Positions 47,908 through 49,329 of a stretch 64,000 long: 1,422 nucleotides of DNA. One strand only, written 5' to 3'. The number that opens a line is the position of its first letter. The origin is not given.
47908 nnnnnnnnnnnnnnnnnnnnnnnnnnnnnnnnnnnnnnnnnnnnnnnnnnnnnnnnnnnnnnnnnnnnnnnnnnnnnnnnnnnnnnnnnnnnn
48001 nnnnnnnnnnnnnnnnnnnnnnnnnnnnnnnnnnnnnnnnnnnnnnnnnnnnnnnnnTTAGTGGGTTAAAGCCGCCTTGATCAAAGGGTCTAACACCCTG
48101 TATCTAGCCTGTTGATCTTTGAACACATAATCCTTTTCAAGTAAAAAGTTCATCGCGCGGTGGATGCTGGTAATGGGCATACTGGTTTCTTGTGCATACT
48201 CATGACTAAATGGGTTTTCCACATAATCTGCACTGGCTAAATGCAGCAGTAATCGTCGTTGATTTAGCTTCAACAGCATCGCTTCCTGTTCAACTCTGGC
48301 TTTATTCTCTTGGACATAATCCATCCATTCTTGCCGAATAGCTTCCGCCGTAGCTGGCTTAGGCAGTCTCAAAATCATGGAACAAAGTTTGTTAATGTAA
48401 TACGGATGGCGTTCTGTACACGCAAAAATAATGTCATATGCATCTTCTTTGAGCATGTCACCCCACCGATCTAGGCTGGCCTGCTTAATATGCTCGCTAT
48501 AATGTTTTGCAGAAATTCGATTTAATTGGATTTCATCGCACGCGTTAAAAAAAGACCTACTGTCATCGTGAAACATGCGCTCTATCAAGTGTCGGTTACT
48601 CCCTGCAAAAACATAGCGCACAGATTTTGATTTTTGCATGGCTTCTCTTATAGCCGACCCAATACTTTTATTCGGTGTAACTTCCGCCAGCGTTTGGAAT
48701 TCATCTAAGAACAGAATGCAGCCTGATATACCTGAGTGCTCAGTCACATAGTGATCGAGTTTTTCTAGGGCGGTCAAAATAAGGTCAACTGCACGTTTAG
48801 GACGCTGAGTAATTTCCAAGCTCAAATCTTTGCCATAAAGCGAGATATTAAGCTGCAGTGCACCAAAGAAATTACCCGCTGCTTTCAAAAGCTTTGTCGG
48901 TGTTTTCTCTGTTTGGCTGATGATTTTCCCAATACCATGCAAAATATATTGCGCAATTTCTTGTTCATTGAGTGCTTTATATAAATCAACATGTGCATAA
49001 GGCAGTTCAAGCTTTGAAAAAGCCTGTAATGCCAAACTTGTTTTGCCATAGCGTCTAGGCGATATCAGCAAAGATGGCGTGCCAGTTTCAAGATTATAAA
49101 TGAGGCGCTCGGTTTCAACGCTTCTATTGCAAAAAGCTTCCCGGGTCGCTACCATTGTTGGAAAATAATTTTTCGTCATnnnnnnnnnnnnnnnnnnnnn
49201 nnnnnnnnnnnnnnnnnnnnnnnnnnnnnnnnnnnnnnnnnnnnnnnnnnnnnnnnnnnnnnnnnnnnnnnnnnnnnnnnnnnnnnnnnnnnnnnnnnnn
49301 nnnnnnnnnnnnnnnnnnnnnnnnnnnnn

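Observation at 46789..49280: Two-gene operon: ATPase_2-like NTPase-wHTH plus an L-amino-acid-ligase-like ATP-grasp enzyme, replacing the usual secG neighbour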

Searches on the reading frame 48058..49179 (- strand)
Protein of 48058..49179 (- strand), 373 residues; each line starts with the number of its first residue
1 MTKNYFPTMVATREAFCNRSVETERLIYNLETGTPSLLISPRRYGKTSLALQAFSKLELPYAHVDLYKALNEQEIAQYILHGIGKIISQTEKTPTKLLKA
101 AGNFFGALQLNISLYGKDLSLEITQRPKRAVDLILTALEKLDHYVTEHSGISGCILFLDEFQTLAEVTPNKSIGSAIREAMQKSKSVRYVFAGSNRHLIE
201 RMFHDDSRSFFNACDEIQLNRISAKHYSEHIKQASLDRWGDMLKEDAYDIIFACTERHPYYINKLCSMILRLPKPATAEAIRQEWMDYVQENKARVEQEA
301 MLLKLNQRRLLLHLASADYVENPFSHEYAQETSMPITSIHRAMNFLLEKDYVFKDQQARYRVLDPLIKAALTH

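Call 3: search_protein_families(library=pfam, proteins=[window:48058-49179:-], max_evalue=0.01)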
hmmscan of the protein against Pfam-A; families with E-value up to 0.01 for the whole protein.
window:48058-49179:- (373 aa): 4 families
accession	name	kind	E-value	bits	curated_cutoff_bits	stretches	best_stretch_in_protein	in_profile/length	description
PF13173.12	AAA_14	-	4.8e-07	30.3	27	1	141-202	50-106/129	AAA domain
PF01637.24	ATPase_2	-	3.1e-05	24.3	33.2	1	16-201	1-162/225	ATPase domain predominantly from Archaea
PF23387.2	TPR_IFT80_172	-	0.0002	21.6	25.6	1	91-139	57-105/147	IFT80/172/WDR35/WDR19 TPR domain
PF00004.35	AAA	-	0.00075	20.4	21.2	1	37-194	2-109/131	ATPase family associated with various cellular activities (AAA)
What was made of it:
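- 48058..49179 (-): AAA+ ATPase with a C-terminal winged helix-turn-helix (373 aa). Walker A GKTS 45-48, Walker B DE 159-160, predicted recognition helix about 336-348 (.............). Pfam AAA_14 30.3 bits (cut-off 27); ATPase_2 24.3 bits (cut-off 33.2) (call 3).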

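Call 4: search_protein_families(library=ncbifam, proteins=[window:48058-49179:-], max_evalue=0.01)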
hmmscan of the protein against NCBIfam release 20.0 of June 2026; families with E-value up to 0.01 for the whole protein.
window:48058-49179:- (373 aa): 0 families

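Call 6: find_homologous_proteins(query=window:48058-49179:-)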
Query window:48058-49179:- (373 aa): 491 proteins with E <= 0.001 among 4995 candidates; the best 120 are listed.
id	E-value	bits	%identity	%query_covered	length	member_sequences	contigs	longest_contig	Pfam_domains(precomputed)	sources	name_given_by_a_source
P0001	1.7e-246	835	100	100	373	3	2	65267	PF13173.13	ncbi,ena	-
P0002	6.0e-155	534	64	99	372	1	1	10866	PF13173.13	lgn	-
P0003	3.0e-148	512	61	99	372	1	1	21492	PF13173.13,PF01637.25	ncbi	-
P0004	7.9e-131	454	55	99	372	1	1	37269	PF13173.13,PF01637.25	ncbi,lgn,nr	ncbi:MAG: ATP-binding protein [Coxiellaceae bacterium]|nr:ATP-binding protein [Coxiellaceae bacteriu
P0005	4.9e-128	445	54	99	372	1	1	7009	PF13173.13,PF01637.25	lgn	-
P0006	1.6e-123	430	54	99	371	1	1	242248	PF01637.25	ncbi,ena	-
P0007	3.0e-120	420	52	98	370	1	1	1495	PF13173.13,PF01637.25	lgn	-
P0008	7.6e-120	418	53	99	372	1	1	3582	PF13173.13,PF01637.25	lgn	-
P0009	1.4e-118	414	52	99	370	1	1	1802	PF13173.13,PF01637.25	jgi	jgi:hypothetical protein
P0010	1.4e-118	414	52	99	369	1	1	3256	PF01637.25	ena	-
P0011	3.3e-118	413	51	99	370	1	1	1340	PF13173.13,PF01637.25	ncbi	-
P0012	3.6e-117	410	51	99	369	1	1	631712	PF13173.13,PF01637.25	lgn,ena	-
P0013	7.2e-117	409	52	99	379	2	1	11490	PF13173.13,PF01637.25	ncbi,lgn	-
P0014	1.5e-116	408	52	99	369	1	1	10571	PF13173.13,PF01637.25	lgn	-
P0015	1.8e-116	407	51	99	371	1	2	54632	PF13173.13,PF01637.25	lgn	-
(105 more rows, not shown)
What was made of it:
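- On Archaeal-type ATPase (Pfam ATPase_2 / AAA_14) with winged helix: Most homologues carry both precomputed hits (call 6).
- One homologue is fused to a HigA-like HTH (call 6).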

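Call 9: find_encoding_contigs(protein=P0002, flank=6000, max_places=4)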
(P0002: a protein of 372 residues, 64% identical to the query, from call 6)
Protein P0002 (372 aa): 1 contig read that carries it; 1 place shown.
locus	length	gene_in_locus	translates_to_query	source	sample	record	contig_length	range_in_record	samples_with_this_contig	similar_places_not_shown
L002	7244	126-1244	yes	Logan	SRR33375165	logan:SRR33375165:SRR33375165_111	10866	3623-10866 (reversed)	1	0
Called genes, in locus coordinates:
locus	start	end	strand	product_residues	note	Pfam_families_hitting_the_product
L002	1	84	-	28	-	?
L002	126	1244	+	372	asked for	PF13173:AAA_14 (faint)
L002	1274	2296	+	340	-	-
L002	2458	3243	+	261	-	PF03883:H2O2_YaaD, PF21818:DUF6884 (weak)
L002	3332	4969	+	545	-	PF20154:LNT_N, PF00795:CN_hydrolase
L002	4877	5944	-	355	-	PF25917:BSH_RND, PF25919:BSH_CusB, PF25973:BSH_CzcB, PF25954:Beta-barrel_RND_2 (weak), PF25963:Beta-barrel_AAEA, PF25990:Beta-barrel_YknX (faint)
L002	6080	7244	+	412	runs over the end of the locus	PF07690:MFS_1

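Call 10: find_encoding_contigs(protein=P0003, flank=6000, max_places=4)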
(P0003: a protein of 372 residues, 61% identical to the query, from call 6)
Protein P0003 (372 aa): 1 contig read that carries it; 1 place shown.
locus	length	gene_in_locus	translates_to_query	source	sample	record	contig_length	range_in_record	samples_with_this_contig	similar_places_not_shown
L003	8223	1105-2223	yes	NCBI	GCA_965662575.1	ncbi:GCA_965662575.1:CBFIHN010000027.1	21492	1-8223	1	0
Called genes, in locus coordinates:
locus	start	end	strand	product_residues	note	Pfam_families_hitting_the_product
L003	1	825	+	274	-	?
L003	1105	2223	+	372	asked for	PF01637:ATPase_2 (faint), PF13173:AAA_14 (faint)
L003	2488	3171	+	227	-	PF01569:PAP2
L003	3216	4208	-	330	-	PF00551:Formyl_trans_N, PF02911:Formyl_trans_C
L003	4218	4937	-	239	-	PF13650:Asp_protease_2, PF13975:gag-asp_proteas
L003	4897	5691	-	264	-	PF00303:Thymidylat_synt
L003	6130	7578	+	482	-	PF04851:ResIII (weak), PF00270:DEAD, PF00271:Helicase_C, PF25399:DeaD_dimer (weak)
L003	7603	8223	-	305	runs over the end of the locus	PF01699:Na_Ca_ex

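Call 14: find_related_loci(query=window:48058-49179:-, collection=genome_contigs, flank=6000)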
Query window:48058-49179:- (373 aa) in genome_contigs; peptide patterns used: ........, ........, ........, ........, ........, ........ (x = any residue, [..] = any of these).
99 stretches matched a pattern; 3 encode a relative of the query (tblastn E <= 1e-3); 3 distinct loci.
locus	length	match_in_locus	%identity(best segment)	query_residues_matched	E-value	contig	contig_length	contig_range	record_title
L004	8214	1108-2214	61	3-371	3e-159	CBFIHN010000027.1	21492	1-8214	MAG: Gammaproteobacteria bacterium isolate Co_bin_819_indstr genome assembly, contig: Co_bin_819_indstr_c28, whole genom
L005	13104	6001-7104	54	3-371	2e-133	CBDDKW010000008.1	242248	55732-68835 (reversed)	MAG: Gammaproteobacteria bacterium isolate 2c2e90b9-7525-47a9-86f4-28b6ddb71168 genome assembly, contig: contig_8, whole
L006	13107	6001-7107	54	3-371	2e-133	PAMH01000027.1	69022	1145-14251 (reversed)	MAG: Legionellales bacterium isolate SAT3 279193, whole genome shotgun sequence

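Call 17: search_solved_structures(query=window:48058-49179:-, max_evalue=1, show_alignments=1)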
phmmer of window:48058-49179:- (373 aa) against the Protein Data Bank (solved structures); distinct sequences matched with E-value up to 1: 2.
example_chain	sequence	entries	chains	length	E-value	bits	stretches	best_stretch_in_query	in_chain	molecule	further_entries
2fna_A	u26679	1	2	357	2.6e-05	26.9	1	13-233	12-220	Conserved hypothetical protein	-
1qwj_A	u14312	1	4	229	0.68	12.4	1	228-293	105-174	cytidine monophospho-N-acetylneuraminic acid synthetase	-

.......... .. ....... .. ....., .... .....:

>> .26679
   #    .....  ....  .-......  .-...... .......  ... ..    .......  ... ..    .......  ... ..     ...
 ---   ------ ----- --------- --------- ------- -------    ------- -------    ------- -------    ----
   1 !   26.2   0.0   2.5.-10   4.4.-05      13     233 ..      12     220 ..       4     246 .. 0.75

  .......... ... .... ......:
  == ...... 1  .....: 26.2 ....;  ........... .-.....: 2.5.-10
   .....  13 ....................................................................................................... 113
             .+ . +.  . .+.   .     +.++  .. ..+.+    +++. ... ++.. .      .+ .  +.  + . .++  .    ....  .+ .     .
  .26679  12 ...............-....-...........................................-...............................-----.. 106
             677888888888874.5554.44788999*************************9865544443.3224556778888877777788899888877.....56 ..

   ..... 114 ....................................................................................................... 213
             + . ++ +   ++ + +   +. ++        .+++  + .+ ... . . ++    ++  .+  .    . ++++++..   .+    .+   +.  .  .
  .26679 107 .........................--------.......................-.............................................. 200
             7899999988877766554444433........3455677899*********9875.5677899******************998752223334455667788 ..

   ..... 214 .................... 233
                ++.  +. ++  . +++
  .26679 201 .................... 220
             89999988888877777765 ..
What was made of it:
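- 48058..49179 (-): PDB 2fna E 2.6e-5 (call 17).
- Closest known: Archaeal-type AAA+ ATPases with a C-terminal winged helix. Different: Sequence similarity is marginal: ATPase_2 is below its cut-off and 2fna scores E 2.6e-5 (calls 3, 17).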

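Call 18: search_protein_families(library=padloc, proteins=[window:48058-49179:-], max_evalue=0.01)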
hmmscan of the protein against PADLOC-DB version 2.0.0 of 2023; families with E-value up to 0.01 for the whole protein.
window:48058-49179:- (373 aa): 0 families

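Call 23: find_related_loci(query=A2, collection=genome_contigs, flank=6000)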
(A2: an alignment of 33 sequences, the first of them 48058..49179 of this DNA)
Query A2 (373 aa) in genome_contigs; peptide patterns used: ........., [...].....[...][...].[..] (x = any residue, [..] = any of these).
599 stretches matched a pattern (row limit reached: there are more); 480 encode a relative of the query (tblastn E <= 1e-3); the best 80 are kept; 80 distinct loci.
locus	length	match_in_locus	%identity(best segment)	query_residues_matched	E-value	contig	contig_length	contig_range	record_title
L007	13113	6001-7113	55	1-371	7e-140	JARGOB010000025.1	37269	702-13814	MAG: Coxiellaceae bacterium isolate bin_ce_oilr1.021 NODE_861_length_37269_cov_59.097625, whole genome shotgun sequence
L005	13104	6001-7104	54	3-371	5e-132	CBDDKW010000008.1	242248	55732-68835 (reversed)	MAG: Gammaproteobacteria bacterium isolate 2c2e90b9-7525-47a9-86f4-28b6ddb71168 genome assembly, contig: contig_8, whole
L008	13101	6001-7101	50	4-372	1e-121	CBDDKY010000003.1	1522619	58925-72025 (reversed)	MAG: Gammaproteobacteria bacterium isolate 52745927-b1b6-4c7f-adfe-cb2bbb5e8400 genome assembly, contig: contig_3, whole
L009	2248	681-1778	47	4-371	2e-117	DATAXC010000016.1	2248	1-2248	MAG TPA_asm: Gammaproteobacteria bacterium isolate SMAG_U5642 k141_427966, whole genome shotgun sequence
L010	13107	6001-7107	46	4-372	1e-110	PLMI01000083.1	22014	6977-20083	MAG: Coxiellaceae bacterium isolate fen_1226 73.20120800_E3D.34_contig_27334, whole genome shotgun sequence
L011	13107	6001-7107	44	4-373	2e-108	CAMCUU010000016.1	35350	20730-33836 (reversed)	MAG: Francisella tularensis subsp. holarctica isolate TE-11nov19-104 genome assembly, contig: TE-11nov19-C1377, whole ge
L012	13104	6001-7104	44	4-372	3e-106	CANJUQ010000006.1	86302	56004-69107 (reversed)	MAG: Thiotrichales bacterium isolate RH-23may17-890 genome assembly, contig: RH-23may17-C1865, whole genome shotgun sequ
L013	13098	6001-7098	44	4-371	1e-101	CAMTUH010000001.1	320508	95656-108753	MAG: uncultured Coxiellaceae bacterium isolate G01_MAG_00002 genome assembly, contig: G01_MAG_00002_000000000002, whole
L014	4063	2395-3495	40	4-373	2e-92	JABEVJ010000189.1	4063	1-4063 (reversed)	MAG: Legionellales bacterium isolate MAG 29 k99_1292557, whole genome shotgun sequence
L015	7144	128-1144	44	30-371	6e-92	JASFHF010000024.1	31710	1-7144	MAG: Gammaproteobacteria bacterium isolate D0608M12metaG_Bin_574 D0608M12metaG_FD_scaffold_60_c1, whole genome shotgun s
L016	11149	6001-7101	38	4-372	2e-89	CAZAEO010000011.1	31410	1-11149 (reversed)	MAG TPA_asm: uncultured Coxiellaceae bacterium isolate SRP011637_co1_137 genome assembly, contig: NODE_316_length_31410_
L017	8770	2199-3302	38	1-371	2e-88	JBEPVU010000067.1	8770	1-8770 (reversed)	MAG: Gammaproteobacteria bacterium isolate 22E.semibin_refined.170 NODE_7588_length_8770_cov_5.798164, whole genome shot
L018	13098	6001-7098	39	4-372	6e-87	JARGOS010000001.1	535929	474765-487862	MAG: Legionellaceae bacterium isolate bin_em_oilr2.032 NODE_8_length_535929_cov_68.175321, whole genome shotgun sequence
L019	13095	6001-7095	39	4-371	5e-87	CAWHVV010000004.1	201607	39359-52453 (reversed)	MAG: uncultured proteobacterium isolate MFD04463.bin.2.67 genome assembly, contig: contig_4039, whole genome shotgun seq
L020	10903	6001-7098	40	4-372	3e-86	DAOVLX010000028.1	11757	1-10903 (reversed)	MAG TPA_asm: Gammaproteobacteria bacterium isolate CSMAG_1456 CSMAG_1456_k141_1275451_length_11757_cov_18.0000, whole ge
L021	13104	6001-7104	39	4-373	2e-82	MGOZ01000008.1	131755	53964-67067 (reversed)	MAG: Coxiella sp. RIFCSPHIGHO2_12_FULL_42_15 rifcsphigho2_12_scaffold_1441, whole genome shotgun sequence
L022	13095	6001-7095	42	5-371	4e-100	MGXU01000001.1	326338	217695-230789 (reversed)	MAG: Gammaproteobacteria bacterium RIFCSPHIGHO2_12_FULL_36_30 rifcsphigho2_12_scaffold_10, whole genome shotgun sequence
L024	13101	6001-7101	38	1-369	2e-79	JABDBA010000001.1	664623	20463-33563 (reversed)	MAG: Gammaproteobacteria bacterium isolate BWMinControl_Nextera7_MAG1 3300020737.a:Ga0206983_101, whole genome shotgun s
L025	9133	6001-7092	35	6-371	5e-78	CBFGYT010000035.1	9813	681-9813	MAG TPA_asm: uncultured bacterium isolate SRR32277368_binner13_Refined_3 genome assembly, contig: ERZ27321037.1642, whol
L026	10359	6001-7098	37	1-368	2e-76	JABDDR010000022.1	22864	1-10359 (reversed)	MAG: Gammaproteobacteria bacterium isolate BWMinControl_Nextera40_MAG5 3300020884.a:Ga0207016_1065, whole genome shotgun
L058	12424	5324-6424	30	1-368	2e-56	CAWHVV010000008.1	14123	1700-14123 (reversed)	MAG: uncultured proteobacterium isolate MFD04463.bin.2.67 genome assembly, contig: contig_4048, whole genome shotgun seq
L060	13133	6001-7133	40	2-368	7e-60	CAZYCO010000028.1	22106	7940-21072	MAG TPA_asm: uncultured Gammaproteobacteria bacterium isolate SRP290908_co2_88 genome assembly, contig: NODE_3014_length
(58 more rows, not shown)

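Call 31: find_encoding_contigs(protein=P0001, flank=8000, max_places=4)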
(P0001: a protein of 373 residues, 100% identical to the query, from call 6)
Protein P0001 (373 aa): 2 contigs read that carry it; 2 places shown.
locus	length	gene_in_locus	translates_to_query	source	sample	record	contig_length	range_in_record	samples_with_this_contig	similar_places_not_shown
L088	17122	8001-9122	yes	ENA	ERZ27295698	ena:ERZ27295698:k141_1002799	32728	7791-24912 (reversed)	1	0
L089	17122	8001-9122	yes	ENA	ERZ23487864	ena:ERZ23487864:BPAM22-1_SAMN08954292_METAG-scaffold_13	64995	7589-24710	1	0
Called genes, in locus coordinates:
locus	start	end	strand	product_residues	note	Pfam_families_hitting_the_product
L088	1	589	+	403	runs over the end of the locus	-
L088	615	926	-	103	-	PF03776:MinE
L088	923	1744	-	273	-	PF00142:Fer4_NifH (faint), PF01656:CbiA, PF02374:ArsA_ATPase (weak), PF06564:CBP_BcsQ (weak), PF09140:MipZ, PF10609:ParA, PF13614:AAA_31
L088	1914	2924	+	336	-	PF01087:GalP_UDP_transf, PF02744:GalP_UDP_tr_C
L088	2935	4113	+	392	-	PF10509:GalKase_gal_bdg, PF00288:GHMP_kinases_N, PF08544:GHMP_kinases_C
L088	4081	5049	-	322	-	PF00348:polyprenyl_synt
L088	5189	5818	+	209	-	PF00625:Guanylate_kin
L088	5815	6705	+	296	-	PF00126:HTH_1, PF03466:LysR_substrate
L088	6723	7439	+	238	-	PF00106:adh_short, PF08659:KR, PF13561:adh_short_C2, PF23441:SDR (weak)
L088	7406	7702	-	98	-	-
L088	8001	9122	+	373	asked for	PF13173:AAA_14 (faint)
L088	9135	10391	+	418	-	PF02655:ATP-grasp_3 (weak), PF13535:ATP-grasp_4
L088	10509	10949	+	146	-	PF03840:SecG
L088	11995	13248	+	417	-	PF03320:FBPase_glpX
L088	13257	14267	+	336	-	PF07992:Pyr_redox_2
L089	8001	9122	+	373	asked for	PF13173:AAA_14 (faint)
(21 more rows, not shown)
